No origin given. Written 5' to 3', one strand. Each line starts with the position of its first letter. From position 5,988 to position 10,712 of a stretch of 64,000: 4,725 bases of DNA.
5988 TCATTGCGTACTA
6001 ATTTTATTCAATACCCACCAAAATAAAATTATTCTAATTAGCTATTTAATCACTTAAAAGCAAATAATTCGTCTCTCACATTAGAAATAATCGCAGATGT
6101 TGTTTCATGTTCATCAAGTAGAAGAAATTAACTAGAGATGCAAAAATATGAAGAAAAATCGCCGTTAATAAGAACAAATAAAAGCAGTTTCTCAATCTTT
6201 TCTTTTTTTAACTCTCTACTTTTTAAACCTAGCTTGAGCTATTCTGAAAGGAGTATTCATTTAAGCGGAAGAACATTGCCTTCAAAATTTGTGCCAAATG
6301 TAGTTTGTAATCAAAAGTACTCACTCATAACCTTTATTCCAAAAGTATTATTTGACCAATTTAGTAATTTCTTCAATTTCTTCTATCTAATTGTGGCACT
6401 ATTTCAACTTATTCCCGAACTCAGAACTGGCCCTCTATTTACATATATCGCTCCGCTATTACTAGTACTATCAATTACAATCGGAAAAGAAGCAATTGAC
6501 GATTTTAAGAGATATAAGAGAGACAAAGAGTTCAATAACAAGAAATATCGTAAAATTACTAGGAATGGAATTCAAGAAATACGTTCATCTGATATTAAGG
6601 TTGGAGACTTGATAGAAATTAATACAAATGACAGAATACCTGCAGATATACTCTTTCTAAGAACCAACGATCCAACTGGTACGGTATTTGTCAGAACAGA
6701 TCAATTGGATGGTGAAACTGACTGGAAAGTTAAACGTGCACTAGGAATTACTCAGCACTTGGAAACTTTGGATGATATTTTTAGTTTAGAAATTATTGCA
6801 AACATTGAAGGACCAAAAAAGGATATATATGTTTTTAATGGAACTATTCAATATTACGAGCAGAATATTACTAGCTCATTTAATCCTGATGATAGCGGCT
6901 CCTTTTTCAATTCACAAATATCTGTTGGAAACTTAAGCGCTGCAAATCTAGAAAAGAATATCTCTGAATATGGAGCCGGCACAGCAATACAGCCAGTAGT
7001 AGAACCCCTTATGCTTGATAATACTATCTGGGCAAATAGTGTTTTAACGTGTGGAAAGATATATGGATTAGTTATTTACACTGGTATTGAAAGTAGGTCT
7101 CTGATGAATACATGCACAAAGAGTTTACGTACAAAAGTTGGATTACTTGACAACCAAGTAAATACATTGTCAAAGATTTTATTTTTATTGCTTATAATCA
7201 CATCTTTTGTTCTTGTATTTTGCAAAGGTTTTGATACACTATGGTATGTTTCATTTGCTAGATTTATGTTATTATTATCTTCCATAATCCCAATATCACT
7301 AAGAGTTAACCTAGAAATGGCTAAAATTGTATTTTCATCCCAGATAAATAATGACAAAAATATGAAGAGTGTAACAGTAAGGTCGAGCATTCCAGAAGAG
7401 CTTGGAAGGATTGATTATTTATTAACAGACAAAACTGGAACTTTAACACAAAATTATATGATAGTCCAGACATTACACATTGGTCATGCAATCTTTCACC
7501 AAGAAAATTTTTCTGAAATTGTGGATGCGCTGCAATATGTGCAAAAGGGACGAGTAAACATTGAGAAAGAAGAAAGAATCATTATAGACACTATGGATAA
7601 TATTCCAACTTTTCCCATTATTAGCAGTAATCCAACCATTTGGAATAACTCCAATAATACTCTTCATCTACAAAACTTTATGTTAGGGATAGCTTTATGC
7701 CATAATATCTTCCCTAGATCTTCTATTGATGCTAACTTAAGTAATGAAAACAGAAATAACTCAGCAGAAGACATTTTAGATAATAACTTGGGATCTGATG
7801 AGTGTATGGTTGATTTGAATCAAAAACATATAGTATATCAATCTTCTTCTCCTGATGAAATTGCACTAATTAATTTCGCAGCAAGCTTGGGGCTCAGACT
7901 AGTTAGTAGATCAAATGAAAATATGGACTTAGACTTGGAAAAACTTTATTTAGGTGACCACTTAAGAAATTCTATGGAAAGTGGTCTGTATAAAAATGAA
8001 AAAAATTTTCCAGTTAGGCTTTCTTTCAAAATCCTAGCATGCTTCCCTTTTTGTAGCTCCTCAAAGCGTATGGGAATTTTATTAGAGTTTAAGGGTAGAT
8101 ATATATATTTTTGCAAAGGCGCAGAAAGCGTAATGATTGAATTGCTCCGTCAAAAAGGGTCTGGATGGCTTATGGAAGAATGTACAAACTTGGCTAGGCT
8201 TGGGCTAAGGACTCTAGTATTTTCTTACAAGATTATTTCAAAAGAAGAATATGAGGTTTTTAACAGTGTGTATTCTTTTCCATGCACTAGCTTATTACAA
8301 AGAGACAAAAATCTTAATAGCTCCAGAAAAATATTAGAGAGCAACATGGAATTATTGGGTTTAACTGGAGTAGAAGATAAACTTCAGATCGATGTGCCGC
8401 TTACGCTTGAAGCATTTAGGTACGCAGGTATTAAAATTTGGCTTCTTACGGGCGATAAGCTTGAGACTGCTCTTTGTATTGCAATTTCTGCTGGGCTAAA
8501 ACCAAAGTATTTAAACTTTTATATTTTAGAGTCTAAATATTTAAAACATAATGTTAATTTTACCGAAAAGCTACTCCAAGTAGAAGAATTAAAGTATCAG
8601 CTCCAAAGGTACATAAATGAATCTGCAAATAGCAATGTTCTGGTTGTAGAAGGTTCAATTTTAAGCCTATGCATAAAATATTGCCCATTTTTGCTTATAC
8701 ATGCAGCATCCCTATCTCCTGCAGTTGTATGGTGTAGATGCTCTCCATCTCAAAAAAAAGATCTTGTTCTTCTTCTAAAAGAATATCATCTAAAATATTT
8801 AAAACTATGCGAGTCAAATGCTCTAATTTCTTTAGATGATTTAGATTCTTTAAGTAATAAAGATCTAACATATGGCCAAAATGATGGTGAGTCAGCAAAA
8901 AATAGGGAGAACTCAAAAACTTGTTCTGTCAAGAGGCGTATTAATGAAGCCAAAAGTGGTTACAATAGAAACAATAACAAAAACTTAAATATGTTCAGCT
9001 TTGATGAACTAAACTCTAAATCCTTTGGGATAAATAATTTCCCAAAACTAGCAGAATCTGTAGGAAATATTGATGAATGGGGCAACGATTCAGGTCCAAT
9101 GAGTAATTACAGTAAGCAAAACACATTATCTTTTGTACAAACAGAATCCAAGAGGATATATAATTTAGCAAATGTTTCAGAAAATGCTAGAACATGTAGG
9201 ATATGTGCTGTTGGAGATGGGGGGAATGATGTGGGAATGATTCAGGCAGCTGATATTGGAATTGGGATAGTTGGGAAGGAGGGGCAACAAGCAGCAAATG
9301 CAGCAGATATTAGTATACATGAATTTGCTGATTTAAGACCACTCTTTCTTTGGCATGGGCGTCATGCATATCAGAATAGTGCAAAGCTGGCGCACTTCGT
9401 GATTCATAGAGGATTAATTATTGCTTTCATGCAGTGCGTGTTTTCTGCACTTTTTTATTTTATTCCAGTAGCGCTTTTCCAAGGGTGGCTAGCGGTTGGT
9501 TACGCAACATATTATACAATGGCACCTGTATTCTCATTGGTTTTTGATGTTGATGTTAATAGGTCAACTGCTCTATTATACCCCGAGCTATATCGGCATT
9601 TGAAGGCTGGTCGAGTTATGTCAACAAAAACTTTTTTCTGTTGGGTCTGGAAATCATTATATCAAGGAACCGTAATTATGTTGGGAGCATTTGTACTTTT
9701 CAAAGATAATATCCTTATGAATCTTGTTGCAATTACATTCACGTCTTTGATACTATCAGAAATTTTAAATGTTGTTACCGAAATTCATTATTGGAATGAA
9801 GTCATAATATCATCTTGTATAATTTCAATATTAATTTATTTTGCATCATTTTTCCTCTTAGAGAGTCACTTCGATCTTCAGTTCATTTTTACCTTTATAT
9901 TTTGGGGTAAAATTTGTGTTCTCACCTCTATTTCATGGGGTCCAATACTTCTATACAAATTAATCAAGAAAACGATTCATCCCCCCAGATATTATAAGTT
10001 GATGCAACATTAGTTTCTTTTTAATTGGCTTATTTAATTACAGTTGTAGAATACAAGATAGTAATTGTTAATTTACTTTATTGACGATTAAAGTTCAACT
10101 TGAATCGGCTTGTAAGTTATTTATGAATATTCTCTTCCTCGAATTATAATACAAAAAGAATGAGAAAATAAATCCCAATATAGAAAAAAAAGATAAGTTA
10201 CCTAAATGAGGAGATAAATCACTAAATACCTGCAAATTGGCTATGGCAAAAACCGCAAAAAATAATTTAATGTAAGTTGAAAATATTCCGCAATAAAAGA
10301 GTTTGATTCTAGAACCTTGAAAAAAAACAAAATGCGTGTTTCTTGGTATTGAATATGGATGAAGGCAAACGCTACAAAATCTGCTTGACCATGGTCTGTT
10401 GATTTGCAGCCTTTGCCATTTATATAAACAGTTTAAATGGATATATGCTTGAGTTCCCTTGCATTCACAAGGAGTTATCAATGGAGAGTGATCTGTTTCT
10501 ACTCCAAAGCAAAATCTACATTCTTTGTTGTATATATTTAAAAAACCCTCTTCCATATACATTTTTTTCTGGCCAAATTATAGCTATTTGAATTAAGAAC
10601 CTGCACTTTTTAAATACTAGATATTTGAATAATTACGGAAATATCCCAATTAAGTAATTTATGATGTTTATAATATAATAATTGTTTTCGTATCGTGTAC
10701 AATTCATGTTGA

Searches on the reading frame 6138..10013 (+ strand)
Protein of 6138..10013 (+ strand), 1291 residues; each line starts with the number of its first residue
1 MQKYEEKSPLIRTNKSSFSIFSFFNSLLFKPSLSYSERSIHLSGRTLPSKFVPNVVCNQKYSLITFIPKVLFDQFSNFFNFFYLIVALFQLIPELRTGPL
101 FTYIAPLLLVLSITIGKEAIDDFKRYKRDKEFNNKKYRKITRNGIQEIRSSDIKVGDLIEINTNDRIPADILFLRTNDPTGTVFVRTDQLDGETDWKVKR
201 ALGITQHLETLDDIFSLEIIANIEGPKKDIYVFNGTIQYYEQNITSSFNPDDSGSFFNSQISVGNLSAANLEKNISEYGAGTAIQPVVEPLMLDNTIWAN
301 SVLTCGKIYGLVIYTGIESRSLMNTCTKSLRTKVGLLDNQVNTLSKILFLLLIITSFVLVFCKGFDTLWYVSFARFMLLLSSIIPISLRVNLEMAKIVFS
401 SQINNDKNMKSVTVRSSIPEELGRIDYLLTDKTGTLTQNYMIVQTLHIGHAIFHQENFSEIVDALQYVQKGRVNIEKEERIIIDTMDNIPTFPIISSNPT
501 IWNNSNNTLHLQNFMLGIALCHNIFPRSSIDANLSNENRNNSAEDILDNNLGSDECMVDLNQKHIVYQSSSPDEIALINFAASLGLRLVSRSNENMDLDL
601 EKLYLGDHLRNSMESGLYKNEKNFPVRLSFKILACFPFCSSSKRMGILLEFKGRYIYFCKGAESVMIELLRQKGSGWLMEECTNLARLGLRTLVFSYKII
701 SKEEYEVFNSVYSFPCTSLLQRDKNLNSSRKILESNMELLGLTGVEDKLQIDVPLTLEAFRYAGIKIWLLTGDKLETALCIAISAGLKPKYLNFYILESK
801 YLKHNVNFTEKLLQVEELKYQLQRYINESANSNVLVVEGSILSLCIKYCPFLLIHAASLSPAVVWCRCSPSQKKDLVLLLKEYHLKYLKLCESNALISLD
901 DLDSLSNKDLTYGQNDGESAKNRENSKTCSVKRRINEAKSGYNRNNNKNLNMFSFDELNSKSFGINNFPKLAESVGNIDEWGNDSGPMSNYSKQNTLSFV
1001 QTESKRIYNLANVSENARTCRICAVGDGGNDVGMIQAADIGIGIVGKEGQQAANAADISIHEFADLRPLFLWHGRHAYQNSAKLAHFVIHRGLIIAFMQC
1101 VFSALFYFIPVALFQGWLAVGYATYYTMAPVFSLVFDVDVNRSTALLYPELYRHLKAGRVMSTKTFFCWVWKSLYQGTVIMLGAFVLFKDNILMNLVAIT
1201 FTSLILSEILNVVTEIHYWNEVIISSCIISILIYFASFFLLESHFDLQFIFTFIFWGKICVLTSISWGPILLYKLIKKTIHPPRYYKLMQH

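Call 29: search_protein_families(library=pfam, proteins=[window:6138-10013:+], max_evalue=0.001)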
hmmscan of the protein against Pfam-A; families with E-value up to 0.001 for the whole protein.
window:6138-10013:+ (1291 aa): 5 families
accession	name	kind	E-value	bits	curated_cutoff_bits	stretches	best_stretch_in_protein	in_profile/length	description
PF16212.11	PhoLip_ATPase_C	-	1.9e-37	129.8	28.3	1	1053-1282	1-250/251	Phospholipid-translocating P-type ATPase C-terminal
PF16209.10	PhoLip_ATPase_N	-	1.2e-16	60.6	29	1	49-104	12-67/67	Phospholipid-translocating ATPase N-terminal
PF13246.12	Cation_ATPase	-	2.2e-09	37.7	21.7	1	562-669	13-87/91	Cation transport ATPase (P-type)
PF00702.32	Hydrolase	-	5.2e-08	33.9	26.4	0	719-818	68-167/191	haloacid dehalogenase-like hydrolase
PF00122.25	E1-E2_ATPase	-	1.5e-07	31.5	28.1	1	136-237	6-75/181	E1-E2 ATPase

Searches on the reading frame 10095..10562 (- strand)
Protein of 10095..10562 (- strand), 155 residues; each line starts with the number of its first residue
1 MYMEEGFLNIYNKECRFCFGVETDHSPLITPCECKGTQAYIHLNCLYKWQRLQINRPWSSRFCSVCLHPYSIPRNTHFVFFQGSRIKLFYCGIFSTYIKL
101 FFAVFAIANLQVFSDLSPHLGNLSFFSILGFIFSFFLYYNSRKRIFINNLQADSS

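Call 29: search_protein_families(library=pfam, proteins=[window:10095-10562:-], max_evalue=0.001)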
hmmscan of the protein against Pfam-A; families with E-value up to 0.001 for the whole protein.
window:10095-10562:- (155 aa): 1 family
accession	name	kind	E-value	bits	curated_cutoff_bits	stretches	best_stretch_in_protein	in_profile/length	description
PF12906.13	RINGv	-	1.2e-11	45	21.6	1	15-66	1-47/47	RING-variant domain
